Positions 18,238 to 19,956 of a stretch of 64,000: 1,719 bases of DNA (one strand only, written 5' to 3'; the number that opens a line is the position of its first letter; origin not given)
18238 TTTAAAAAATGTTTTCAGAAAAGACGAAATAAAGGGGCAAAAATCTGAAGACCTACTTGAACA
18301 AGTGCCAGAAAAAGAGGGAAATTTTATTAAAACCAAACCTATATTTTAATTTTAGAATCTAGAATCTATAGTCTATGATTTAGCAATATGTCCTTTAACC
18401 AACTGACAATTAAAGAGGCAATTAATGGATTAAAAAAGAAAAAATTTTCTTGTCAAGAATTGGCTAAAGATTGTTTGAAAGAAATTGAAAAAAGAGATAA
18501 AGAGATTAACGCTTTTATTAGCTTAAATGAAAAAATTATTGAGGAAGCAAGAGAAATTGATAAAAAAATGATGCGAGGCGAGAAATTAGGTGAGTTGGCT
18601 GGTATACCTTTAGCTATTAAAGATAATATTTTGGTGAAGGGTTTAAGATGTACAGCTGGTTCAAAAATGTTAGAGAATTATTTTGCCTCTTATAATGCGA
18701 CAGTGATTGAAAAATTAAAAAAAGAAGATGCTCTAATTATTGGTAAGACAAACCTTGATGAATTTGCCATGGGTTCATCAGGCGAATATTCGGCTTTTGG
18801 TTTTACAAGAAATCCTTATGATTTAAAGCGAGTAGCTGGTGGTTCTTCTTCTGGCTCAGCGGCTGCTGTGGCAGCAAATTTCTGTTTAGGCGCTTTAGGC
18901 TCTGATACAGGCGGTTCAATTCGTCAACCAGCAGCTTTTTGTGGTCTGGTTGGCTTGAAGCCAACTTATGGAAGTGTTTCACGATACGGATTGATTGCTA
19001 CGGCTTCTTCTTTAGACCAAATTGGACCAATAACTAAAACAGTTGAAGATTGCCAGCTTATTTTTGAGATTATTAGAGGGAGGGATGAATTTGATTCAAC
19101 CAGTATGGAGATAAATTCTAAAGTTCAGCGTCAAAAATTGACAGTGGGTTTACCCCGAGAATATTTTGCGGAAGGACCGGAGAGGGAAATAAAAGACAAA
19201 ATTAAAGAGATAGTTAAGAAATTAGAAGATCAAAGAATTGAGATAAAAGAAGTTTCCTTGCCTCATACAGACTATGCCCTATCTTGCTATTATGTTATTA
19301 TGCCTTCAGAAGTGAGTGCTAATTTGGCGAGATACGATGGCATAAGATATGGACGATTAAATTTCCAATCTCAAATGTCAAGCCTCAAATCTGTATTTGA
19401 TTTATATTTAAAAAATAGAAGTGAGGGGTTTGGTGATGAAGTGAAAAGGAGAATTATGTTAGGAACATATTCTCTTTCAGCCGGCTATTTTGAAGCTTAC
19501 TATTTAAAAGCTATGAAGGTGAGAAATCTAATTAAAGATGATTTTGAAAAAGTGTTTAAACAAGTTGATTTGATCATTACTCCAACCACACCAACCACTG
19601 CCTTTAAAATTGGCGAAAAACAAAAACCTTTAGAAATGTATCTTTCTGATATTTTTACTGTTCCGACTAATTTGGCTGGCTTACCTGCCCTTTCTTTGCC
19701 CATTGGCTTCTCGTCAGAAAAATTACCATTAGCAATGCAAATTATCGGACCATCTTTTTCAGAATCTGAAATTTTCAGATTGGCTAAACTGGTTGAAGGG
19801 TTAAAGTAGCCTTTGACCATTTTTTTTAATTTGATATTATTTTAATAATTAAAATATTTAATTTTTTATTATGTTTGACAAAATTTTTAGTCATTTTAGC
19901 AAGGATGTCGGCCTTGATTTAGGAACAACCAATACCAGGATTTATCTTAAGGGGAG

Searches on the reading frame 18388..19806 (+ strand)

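Call 30: search_protein_families(library=pfam, proteins=[window:18388-19806:+], max_evalue=0.0001)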
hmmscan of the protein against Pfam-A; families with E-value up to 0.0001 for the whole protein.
window:18388-19806:+ (473 aa): 1 family
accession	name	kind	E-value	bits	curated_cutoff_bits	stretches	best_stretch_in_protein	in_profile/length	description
PF01425.27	Amidase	-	1e-152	509.7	27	1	24-462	1-444/445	Amidase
